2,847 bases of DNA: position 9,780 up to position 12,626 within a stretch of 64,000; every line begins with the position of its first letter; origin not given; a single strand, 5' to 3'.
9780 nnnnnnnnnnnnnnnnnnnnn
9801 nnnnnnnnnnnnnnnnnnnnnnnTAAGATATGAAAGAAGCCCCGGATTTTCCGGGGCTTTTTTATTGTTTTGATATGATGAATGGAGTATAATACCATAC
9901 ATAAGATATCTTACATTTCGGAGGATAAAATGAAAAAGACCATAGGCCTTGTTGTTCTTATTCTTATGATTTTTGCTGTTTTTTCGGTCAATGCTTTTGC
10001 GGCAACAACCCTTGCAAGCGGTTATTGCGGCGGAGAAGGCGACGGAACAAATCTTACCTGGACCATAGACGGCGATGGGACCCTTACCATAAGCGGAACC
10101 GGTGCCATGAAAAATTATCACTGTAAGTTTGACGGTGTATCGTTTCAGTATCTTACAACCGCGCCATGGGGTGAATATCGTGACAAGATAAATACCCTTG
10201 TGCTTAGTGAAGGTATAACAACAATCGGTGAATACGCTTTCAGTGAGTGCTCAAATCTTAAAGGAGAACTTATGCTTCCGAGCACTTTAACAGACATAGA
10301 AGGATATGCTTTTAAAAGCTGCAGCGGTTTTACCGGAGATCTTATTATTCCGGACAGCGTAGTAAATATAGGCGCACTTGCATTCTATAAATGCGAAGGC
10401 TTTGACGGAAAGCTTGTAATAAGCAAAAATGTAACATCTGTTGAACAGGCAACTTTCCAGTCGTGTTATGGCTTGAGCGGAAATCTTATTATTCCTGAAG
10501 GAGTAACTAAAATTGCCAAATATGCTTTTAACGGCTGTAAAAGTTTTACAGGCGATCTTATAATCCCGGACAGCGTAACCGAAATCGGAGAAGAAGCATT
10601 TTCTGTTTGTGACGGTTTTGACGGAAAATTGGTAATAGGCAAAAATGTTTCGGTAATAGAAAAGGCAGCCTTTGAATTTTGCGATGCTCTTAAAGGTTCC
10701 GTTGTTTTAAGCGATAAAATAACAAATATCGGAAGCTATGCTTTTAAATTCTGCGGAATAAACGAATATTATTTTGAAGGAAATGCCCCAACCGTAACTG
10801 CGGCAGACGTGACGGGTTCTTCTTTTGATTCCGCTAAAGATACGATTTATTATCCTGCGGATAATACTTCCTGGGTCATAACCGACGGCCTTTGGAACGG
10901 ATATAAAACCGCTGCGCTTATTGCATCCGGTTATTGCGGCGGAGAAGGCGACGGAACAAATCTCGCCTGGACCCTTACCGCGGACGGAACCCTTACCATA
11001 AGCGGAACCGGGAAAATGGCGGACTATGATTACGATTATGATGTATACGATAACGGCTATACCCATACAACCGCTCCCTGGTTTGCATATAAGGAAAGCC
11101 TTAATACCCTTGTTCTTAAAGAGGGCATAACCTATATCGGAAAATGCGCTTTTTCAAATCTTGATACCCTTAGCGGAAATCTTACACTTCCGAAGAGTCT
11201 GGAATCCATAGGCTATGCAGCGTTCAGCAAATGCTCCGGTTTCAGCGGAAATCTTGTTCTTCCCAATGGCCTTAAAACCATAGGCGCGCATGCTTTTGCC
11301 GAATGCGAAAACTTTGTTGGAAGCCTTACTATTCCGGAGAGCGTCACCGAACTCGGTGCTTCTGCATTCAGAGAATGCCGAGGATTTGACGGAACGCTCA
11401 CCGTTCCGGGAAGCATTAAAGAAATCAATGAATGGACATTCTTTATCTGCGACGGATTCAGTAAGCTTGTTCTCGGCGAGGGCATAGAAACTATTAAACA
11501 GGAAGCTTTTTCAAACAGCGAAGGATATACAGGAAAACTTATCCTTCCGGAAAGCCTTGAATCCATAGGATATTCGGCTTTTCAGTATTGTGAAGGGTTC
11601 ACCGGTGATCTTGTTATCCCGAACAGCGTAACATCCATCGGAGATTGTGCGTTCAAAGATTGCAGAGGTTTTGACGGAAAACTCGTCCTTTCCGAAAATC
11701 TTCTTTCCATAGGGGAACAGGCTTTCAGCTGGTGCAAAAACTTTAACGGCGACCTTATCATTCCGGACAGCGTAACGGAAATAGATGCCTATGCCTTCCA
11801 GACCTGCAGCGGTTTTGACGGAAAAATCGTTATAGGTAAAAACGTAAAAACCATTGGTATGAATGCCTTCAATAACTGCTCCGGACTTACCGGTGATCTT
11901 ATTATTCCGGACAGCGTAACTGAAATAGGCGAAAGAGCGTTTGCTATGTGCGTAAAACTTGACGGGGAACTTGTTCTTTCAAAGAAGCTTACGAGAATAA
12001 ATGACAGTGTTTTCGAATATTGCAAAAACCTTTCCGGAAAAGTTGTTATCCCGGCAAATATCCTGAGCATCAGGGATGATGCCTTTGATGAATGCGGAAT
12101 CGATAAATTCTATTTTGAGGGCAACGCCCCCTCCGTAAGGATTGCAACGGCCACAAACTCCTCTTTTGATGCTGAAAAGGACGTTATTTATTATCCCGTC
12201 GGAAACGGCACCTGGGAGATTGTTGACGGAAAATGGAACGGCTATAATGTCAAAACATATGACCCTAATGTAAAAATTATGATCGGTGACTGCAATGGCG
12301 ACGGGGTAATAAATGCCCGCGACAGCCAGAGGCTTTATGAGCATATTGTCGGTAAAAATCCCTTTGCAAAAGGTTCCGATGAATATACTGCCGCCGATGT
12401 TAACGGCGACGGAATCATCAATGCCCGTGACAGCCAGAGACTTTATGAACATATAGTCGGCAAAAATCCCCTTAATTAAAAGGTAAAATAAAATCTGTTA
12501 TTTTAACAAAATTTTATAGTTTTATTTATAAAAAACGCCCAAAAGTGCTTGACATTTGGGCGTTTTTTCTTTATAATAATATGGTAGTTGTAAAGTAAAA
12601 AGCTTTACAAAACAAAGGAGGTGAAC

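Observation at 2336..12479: Cohesin-like, sorting-signal-bearing anchor next to three dockerin proteins with adhesin-type rather than enzymatic cargo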

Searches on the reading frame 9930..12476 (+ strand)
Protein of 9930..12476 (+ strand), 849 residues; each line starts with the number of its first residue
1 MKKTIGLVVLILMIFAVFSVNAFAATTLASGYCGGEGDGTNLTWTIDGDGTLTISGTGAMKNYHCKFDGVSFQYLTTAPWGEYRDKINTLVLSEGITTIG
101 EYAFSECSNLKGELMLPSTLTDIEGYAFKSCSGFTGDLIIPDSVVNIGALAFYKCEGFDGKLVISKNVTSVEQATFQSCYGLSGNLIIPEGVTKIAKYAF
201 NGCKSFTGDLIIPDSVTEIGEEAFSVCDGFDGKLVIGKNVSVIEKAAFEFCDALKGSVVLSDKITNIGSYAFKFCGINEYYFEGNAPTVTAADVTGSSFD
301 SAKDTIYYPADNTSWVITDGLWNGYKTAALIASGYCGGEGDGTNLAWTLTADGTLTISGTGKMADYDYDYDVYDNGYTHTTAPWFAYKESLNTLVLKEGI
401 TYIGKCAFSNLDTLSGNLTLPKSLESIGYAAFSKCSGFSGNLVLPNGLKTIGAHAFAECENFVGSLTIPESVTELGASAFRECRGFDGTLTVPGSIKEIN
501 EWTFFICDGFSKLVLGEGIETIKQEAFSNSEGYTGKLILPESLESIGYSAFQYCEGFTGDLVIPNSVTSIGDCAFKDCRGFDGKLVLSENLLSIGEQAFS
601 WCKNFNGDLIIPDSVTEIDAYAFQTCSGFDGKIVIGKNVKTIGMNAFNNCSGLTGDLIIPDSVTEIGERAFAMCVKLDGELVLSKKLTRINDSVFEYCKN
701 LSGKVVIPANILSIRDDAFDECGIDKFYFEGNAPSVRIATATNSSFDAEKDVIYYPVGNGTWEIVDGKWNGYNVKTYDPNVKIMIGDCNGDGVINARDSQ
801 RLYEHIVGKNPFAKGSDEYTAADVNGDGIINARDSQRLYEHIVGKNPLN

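Call 3: search_protein_families(library=pfam, proteins=[window:9930-12476:+], max_evalue=0.1)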
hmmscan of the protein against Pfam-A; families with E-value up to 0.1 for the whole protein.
window:9930-12476:+ (849 aa): 4 families
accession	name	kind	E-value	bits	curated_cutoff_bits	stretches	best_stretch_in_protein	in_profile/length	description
PF13306.12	LRR_5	-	1e-108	358.8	27.7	6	561-676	16-125/127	BspA type Leucine rich repeat region (6 copies)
PF00404.24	Dockerin_1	-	2.4e-11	44.1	22.9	1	786-840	2-54/57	Dockerin type I domain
PF03368.19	Dicer_dimer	-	0.0069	16.8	23.7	0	529-596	30-87/89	Dicer dimerisation domain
PF23147.2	GDH2_N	-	0.076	13.6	27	0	719-736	34-51/65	NAD-dependent glutamate dehydrogenase, N-terminal domain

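Call 7: search_protein_families(library=ncbifam, proteins=[window:9930-12476:+], max_evalue=0.1)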
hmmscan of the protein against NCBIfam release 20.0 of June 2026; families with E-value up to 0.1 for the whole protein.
window:9930-12476:+ (849 aa): 4 families
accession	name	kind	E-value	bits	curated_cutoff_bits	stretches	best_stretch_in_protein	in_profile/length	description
NF047961.1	adhesin_HupY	equivalog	7.2e-49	166.7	1250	5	391-532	188-323/978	leucine-rich repeat adhesin HupY/LrrG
NF045861.1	glide_Gli349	exception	1.6e-24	84.8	1750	4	161-225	2681-2742/3169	gliding machinery surface structure protein Gli349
NF049990.1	CellobisidaseCelK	equivalog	2.4e-05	22.7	1700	1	780-844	824-884/889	cellulose 1,4-beta-cellobiosidase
NF012012.0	PRK15468.1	subfamily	0.0037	17.4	123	0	135-183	55-98/111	ethanolamine utilization microcompartment protein EutS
